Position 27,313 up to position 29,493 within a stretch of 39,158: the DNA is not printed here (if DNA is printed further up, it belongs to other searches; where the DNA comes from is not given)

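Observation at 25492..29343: Two-gene SF2 helicase + TIGR04141/DUF6119-like putative nuclease module (Hachiman-like architecture, candidate defence system)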

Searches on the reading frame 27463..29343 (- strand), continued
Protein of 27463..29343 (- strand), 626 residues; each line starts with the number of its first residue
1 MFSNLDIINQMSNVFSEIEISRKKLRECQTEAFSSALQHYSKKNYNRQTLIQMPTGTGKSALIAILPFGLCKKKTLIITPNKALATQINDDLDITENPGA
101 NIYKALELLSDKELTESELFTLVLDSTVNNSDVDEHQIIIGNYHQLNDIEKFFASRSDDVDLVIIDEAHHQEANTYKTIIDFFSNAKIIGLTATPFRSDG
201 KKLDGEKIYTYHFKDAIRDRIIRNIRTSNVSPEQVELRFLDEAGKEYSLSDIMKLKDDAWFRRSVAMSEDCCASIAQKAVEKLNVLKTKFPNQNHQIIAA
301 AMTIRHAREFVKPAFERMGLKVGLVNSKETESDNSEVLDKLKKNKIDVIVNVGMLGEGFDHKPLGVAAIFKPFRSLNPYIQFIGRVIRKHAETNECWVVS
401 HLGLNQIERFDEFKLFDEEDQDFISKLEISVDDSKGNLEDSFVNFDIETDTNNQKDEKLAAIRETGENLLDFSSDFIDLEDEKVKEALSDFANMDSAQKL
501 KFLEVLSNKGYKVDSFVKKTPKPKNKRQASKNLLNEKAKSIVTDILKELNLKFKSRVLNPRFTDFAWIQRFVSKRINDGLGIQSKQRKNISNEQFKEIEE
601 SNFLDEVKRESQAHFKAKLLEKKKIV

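Call 40: get_annotated_region(hit=H3, flank=6000)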
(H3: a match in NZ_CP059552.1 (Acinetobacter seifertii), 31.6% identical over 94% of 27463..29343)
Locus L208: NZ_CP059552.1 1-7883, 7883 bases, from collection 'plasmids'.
description: Acinetobacter seifertii strain E-022166 plasmid p4E-022166, complete sequence
organism: Acinetobacter seifertii (NCBI taxid 1530123)
taxonomy: Bacteria; Pseudomonadota; Gammaproteobacteria; Moraxellales; Moraxellaceae; Acinetobacter; Acinetobacter seifertii
host: -; source: Brewery; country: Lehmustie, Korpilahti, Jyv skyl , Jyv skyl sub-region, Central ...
typing (MOB-suite, as given by PLSDB): mobilizable; replicon rep_cluster_1171,rep_cluster_1283; relaxase MOBQ,MOBQ
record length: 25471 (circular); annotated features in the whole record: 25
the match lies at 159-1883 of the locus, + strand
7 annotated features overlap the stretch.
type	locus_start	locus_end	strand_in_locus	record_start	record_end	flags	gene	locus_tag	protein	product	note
CDS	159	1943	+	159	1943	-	-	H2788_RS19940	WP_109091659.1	DEAD/DEAH box helicase family protein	-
CDS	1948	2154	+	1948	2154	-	-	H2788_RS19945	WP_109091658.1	hypothetical protein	-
CDS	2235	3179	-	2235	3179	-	-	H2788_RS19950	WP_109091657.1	BsuBI/PstI family type II restriction endonuclease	GO:0009307 - DNA restriction-modification system [Evidence IEA]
CDS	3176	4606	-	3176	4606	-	-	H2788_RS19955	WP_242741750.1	N-6 DNA methylase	-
CDS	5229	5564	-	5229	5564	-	-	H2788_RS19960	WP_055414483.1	hypothetical protein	-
CDS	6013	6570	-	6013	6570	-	-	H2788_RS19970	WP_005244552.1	plasmid replication DNA-binding protein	-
CDS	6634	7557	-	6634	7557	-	repM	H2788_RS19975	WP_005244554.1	replication initiation protein RepM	GO:0006270 - DNA replication initiation [Evidence IEA]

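Call 53: search_protein_families(library=pfam, proteins=[L048:3683-4942:+, L048:297-1463:+, L049:5558-6142:+, L049:6151-6855:+, L049:8800-9906:+, L049:9908-10999:+, L049:11006-11701:+, L043:5687-6511:+, L043:6585-6824:+, L056:10267-11100:-], max_evalue=0.01)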
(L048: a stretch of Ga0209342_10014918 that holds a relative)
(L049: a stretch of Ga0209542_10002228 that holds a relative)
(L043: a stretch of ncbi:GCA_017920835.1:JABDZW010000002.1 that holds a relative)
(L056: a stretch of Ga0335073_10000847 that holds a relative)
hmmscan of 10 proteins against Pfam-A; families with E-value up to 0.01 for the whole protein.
L048:3683-4942:+ (419 aa): 1 family
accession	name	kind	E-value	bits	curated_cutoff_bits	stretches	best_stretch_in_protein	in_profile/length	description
PF01420.25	Methylase_S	-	2.9e-37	128.9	22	2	20-190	4-164/168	Type I restriction modification DNA specificity domain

L048:297-1463:+ (388 aa): 1 family
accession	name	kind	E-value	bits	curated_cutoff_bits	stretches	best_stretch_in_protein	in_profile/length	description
PF13310.11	Virulence_RhuM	-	2.6e-106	355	33.7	1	113-361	1-249/252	Virulence protein RhuM family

L049:5558-6142:+ (194 aa): 0 families

L049:6151-6855:+ (234 aa): 2 families
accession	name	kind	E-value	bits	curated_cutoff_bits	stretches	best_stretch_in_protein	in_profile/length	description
PF08843.17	AbiEii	-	7e-16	59.3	22.5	1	29-184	15-191/238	Nucleotidyl transferase AbiEii toxin, Type IV TA system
PF19502.5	DUF6036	-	0.0065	16.7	23.6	0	33-188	26-150/164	Nucleotidyltransferase of unknown function (DUF6036)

L049:8800-9906:+ (368 aa): 1 family
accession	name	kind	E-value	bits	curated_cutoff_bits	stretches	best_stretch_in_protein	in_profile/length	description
PF13651.11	EcoRI_methylase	-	5.6e-138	460.4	26.4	1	23-365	1-344/345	Adenine-specific methyltransferase EcoRI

L049:9908-10999:+ (363 aa): 3 families
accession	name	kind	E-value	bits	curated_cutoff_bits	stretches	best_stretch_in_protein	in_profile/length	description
PF03235.19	GmrSD_N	-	1.6e-15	58.2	33.2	1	34-154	13-198/199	GmrSD restriction endonuclease, N-terminal domain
PF01844.29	HNH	-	4.3e-10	40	21.4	1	318-361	1-45/47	HNH endonuclease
PF14279.12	HNH_5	-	4.6e-07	30.1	27.5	1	318-360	1-43/56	HNH endonuclease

L049:11006-11701:+ (231 aa): 0 families

L043:5687-6511:+ (274 aa): 0 families

L043:6585-6824:+ (79 aa): 0 families

L056:10267-11100:- (277 aa): 1 family
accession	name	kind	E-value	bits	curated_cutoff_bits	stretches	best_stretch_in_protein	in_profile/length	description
PF19614.4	DUF6119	-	4.1e-44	151.6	27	1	37-273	279-519/524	Family of unknown function (DUF6119)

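Call 54: search_protein_families(library=padloc, proteins=[L048:3683-4942:+, L048:297-1463:+, L049:5558-6142:+, L049:6151-6855:+, L049:8800-9906:+, L049:9908-10999:+, L049:11006-11701:+, L043:5687-6511:+, L043:6585-6824:+, L056:10267-11100:-], max_evalue=0.01)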
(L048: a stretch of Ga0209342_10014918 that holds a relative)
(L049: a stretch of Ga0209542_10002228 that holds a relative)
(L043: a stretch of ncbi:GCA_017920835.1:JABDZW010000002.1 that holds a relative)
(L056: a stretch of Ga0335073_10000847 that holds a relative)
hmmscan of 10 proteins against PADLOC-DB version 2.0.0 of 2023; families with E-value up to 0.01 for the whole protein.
L048:3683-4942:+ (419 aa): 139 families (the best 25 are shown)
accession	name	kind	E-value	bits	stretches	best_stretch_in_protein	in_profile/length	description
PDLC03066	Specificity_I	-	1.4e-73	246.1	2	209-409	7-205/441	Type I specificity subunit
PDLC03079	Specificity_I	-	6.9e-61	204.8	2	175-418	207-447/470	Type I specificity subunit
PDLC03089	Specificity_I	-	9.2e-60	201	2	216-384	4-168/446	Type I specificity subunit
PDLC03090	Specificity_I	-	7.2e-59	198.1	2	213-418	18-216/434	Type I specificity subunit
PDLC03107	Specificity_I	-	5.6e-57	191.6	2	120-417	101-391/392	Type I specificity subunit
PDLC03169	Specificity_I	-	1e-52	178.1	2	214-418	218-419/461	Type I specificity subunit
PDLC03195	Specificity_I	-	9.6e-52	174.2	2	215-400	41-223/512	Type I specificity subunit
PDLC04137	mad5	-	1.3e-49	167.5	2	215-417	1-188/392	mads_5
PDLC03100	Specificity_I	-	6.2e-49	165.5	2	181-416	161-390/392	Type I specificity subunit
PDLC03086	Specificity_I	-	2e-48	163.5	2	217-389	3-178/458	Type I specificity subunit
PDLC03162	Specificity_I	-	8.4e-48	161.2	2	215-417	6-200/431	Type I specificity subunit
PDLC03069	Specificity_I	-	1.4e-46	157.4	2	146-418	123-387/387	Type I specificity subunit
PDLC03189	Specificity_I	-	2.5e-46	156.5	2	19-211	9-190/459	Type I specificity subunit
PDLC03072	Specificity_I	-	9.1e-46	154.8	2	215-413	235-432/448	Type I specificity subunit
PDLC03165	Specificity_I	-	2.2e-45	153.8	2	215-414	19-210/411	Type I specificity subunit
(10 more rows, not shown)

L048:297-1463:+ (388 aa): 40 families (the best 25 are shown)
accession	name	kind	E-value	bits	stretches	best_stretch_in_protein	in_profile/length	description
PDLC04852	PDC-S05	-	3.8e-137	454.8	1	48-384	4-340/346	-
PDLC04853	PDC-S05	-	2.5e-136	452.3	1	53-384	4-334/336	-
PDLC04851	PDC-S05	-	2.6e-134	445.6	1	50-377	5-336/342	-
PDLC04868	PDC-S05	-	5.6e-123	408.3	1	53-373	4-327/335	-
PDLC04843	PDC-S05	-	1.6e-121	403.6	1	53-383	4-326/330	-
PDLC04871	PDC-S05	-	6.6e-114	379.3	1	50-362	126-445/468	-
PDLC04864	PDC-S05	-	2.7e-106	352.9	1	113-383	5-273/277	-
PDLC04870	PDC-S05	-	2e-90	299.9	1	51-255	5-211/214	-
PDLC04876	PDC-S05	-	3.9e-69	229.9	1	52-212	5-170/174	-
PDLC04858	PDC-S05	-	1.3e-51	171.9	1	54-179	4-129/138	-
PDLC04964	PDC-S23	-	3.4e-49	165.8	1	54-200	3-150/331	-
PDLC04854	PDC-S05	-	1.3e-48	163.5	1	55-180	4-132/212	-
PDLC04872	PDC-S05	-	3.3e-48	161.3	1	54-179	4-132/152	-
PDLC04965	PDC-S23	-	5.8e-48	162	1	54-200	4-151/327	-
PDLC04873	PDC-S05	-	6e-48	160.1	1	56-166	3-113/116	-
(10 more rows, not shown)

L049:5558-6142:+ (194 aa): 19 families
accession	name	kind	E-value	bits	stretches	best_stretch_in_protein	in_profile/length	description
PDLC02255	AbiEi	-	1.3e-59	198.9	1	3-185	2-183/186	AbiEi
PDLC02241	AbiEi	-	1.3e-20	72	1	15-154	13-151/199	AbiEi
PDLC02272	AbiEi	-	1.1e-17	62.5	1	17-154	16-155/200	AbiEi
PDLC02230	AbiEi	-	1.2e-17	62.2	1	29-151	14-137/192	AbiEi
PDLC02269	AbiEi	-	1.3e-12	45.6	1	13-147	9-144/251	AbiEi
PDLC02267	AbiEi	-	2.2e-12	44.9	1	6-148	10-153/252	AbiEi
PDLC02287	AbiEi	-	1.2e-10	39.4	1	14-147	10-144/253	AbiEi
PDLC02232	AbiEi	-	4.7e-09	34.4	1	9-154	13-167/177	AbiEi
PDLC02240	AbiEi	-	1.9e-08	32.1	1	15-153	16-165/216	AbiEi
PDLC02225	AbiEi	-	3.8e-07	28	1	4-123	8-119/198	AbiEi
PDLC02273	AbiEi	-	2e-06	26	1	69-190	80-197/205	AbiEi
PDLC02274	AbiEi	-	3.6e-05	21.6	1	36-164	36-175/217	AbiEi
PDLC02271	AbiEi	-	6.8e-05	20.2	1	33-147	39-166/263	AbiEi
PDLC02238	AbiEi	-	0.00083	17.2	1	35-156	15-137/180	AbiEi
PDLC02227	AbiEi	-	0.001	16.7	1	35-151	32-143/233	AbiEi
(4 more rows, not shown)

L049:6151-6855:+ (234 aa): 17 families
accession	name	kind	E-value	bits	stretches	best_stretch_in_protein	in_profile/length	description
PDLC02324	AbiEii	-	3.3e-71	237.7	1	4-229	2-224/231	AbiEii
PDLC02330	AbiEii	-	3.1e-17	61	1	11-217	10-207/219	AbiEii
PDLC02307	AbiEii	-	6.6e-17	60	1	6-182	6-167/219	AbiEii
PDLC02328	AbiEii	-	4e-16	57.5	1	30-193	16-169/203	AbiEii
PDLC02323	AbiEii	-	5.2e-15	53.7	1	15-186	28-210/248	AbiEii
PDLC02313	AbiEii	-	4e-14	50.7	1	11-194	27-223/254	AbiEii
PDLC02294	AbiEii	-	7.2e-14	50.2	1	11-214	27-244/260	AbiEii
PDLC02305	AbiEii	-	2.7e-13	47.8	1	11-164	27-195/306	AbiEii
PDLC02293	AbiEii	-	3.1e-12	44.6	1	30-179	43-210/270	AbiEii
PDLC02290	AbiEii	-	1.5e-11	42.4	1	10-163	10-163/290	AbiEii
PDLC02298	AbiEii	-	6.2e-11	40.1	1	6-205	6-202/220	AbiEii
PDLC02296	AbiEii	-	2.8e-08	31.3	1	25-74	42-90/282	AbiEii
PDLC02292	AbiEii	-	3.3e-07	28.4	1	13-111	35-132/283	AbiEii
PDLC02291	AbiEii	-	1.9e-05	22.2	1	106-153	145-194/310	AbiEii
PDLC02317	AbiEii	-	1.9e-05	21.8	1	11-64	26-80/396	AbiEii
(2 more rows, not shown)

L049:8800-9906:+ (368 aa): 1 family
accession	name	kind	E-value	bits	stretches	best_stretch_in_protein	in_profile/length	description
PDLC03297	MTase_II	-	2.4e-127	423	1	15-367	1-329/332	Type II methyltransferase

L049:9908-10999:+ (363 aa): 4 families
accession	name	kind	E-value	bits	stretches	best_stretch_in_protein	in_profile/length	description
PDLC03418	REase_II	-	2.1e-131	436.5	1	1-363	1-372/372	Type II restriction enzyme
PDLC03877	NsnA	-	1.3e-23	81.9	1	30-159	63-205/385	-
PDLC04027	PD-T4-2_A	-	1.2e-09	35.7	1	30-158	50-199/363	-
PDLC00353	PtuB1|PtuB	-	0.00028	18.8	1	303-338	38-73/196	Unknown function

L049:11006-11701:+ (231 aa): 0 families

L043:5687-6511:+ (274 aa): 0 families

L043:6585-6824:+ (79 aa): 0 families

L056:10267-11100:- (277 aa): 0 families

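Call 87: search_protein_families(library=phrogs, proteins=[window:27463-29343:-], max_evalue=0.01)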
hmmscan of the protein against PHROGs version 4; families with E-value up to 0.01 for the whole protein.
window:27463-29343:- (626 aa): 5 families
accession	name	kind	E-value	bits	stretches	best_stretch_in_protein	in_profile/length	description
phrog_16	-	DNA, RNA and nucleotide metabolism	8.5e-59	200.7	1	22-569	270-719/986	DNA helicase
phrog_9690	-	DNA, RNA and nucleotide metabolism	8.6e-11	42.4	1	144-396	29-263/306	DNA helicase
phrog_6819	-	DNA, RNA and nucleotide metabolism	6.3e-09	35.8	1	44-172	34-147/645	Holliday junction branch migration helicase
phrog_62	-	DNA, RNA and nucleotide metabolism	7.1e-09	34.7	1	20-200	692-854/1881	DNA helicase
phrog_2488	-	DNA, RNA and nucleotide metabolism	3e-06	27.3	1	23-92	17-91/579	DNA helicase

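Call 90: search_solved_structures(query=A2, max_evalue=0.00001)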
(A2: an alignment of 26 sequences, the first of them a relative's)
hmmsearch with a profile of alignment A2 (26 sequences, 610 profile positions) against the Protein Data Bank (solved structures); distinct sequences matched with E-value up to 0.00001: 9.
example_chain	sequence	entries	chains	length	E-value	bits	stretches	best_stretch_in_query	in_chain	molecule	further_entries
6jde_B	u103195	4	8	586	6.4e-20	74.4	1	279-393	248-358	Putative DNA repair helicase RadD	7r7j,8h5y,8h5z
7clg_A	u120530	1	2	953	3.9e-19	71.8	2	127-192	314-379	Putative helicase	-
6p4f_A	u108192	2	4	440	6.5e-16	61.1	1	149-382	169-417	DNA-dependent ATPase XPBII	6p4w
5tnu_A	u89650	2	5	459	8.7e-16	60.7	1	149-382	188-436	DNA-dependent ATPase XPBII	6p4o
3h1t_A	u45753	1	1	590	4.4e-12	48.5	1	145-219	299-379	Type I site-specific restriction-modification system, R (Restriction) subunit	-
6p66_A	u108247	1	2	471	4.5e-12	48.5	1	150-385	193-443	DNA repair protein RAD25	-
2fwr_A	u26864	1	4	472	4.5e-12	48.5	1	150-385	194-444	DNA repair protein RAD25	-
9ga3_E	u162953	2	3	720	2.2e-07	33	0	283-381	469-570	UvrABC system protein B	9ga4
2fz4_A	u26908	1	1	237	3.4e-07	32.4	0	34-86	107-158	DNA repair protein RAD25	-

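Call 98: find_encoding_contigs(protein=P0119, flank=5000, max_places=8)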
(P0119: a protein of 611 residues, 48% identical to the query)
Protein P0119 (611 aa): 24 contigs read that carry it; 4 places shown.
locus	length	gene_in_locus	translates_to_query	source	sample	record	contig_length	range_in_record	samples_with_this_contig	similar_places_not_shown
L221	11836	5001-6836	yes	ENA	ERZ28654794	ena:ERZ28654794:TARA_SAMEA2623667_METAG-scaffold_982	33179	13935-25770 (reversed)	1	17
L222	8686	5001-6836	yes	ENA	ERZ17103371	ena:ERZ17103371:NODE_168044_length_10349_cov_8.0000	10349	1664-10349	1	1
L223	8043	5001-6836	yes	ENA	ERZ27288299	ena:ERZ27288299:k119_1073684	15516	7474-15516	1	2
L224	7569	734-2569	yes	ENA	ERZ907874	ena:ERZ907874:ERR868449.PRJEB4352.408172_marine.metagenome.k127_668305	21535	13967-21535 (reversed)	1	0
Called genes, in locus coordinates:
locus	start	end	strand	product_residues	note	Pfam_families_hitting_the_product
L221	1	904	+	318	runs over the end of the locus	-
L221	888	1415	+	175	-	-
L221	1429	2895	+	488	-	-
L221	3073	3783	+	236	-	-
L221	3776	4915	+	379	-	PF01381:HTH_3 (weak), PF06114:Peptidase_M78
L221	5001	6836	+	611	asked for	PF00270:DEAD, PF04851:ResIII, PF18766:SWI2_SNF2, PF00271:Helicase_C (weak)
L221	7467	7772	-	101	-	PF01527:HTH_Tnp_1 (faint), PF13384:HTH_23 (faint), PF13518:HTH_28 (faint), PF13936:HTH_38 (faint), PF04967:HTH_10 (faint)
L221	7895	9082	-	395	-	PF13515:FUSC_2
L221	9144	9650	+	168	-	PF12802:MarR_2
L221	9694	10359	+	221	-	PF00881:Nitroreductase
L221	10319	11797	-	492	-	PF07690:MFS_1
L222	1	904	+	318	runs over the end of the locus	-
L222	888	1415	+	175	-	-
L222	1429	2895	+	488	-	-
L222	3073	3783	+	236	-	-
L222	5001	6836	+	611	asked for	PF00270:DEAD, PF04851:ResIII, PF18766:SWI2_SNF2, PF00271:Helicase_C (weak)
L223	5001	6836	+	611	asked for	PF00270:DEAD, PF04851:ResIII, PF18766:SWI2_SNF2, PF00271:Helicase_C (weak)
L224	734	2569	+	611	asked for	PF00270:DEAD, PF04851:ResIII, PF18766:SWI2_SNF2, PF00271:Helicase_C (weak)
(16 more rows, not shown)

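Call 100: predict_structure(alignment_id=A2)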
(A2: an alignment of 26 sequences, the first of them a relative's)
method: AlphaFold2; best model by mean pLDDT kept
length: 626 residues; sequences in the alignment: 26
mean_pLDDT: 75.3   pTM: 0.67
mean pLDDT of the five models: 75.3, 73.4, 71.9, 68.4, 67.7
residues with pLDDT >= 90: 97; 70-90: 369; 50-70: 86; < 50: 74
segments of 3 or more residues with pLDDT < 50: 1-15, 410-415, 430-438, 446-476, 512-516
pLDDT, mean of each block of 10 residues (from residue 1): 35 53 85 88 89 79 75 81 85 84 85 78 87 87 81 88 86 78 91 75 85 76 72 75 84 77 83 89 89 85 88 94 79 79 85 65 77 58 55 75 58 51 52 43 43 30 29 45 74 78 71 53 87 89 92 88 91 89 80 85 90 91 72
secondary structure, 60 per line:
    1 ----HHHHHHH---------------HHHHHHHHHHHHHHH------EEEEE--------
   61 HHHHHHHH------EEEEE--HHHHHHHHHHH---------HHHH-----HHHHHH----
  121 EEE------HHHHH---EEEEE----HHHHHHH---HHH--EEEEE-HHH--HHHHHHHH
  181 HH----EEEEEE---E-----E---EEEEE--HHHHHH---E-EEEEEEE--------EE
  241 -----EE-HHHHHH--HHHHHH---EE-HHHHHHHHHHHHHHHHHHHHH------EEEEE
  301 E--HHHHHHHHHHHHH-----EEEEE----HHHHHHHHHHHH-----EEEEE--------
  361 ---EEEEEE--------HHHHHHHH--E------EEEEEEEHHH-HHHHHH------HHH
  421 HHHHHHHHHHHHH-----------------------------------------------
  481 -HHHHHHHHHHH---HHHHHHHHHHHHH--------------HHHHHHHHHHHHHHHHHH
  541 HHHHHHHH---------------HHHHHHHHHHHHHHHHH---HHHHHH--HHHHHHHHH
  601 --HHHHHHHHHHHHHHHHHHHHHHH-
elements in order: H5-11 H27-41 E48-52 H61-68 E75-79 H82-92 H102-105 H111-116 E121-123 H130-134 E138-142 H147-153 E162-166 H173-182 E187-192 E206-210 H213-218 E224-230 H249-254 H257-262 H269-289 E296-301 H304-316 E322-326 H331-342 E348-352 E364-369 H378-385 E395-401 H406-411 H418-433 H482-492 H496-508 H523-548 H564-580 H584-589 H592-600 H603-625
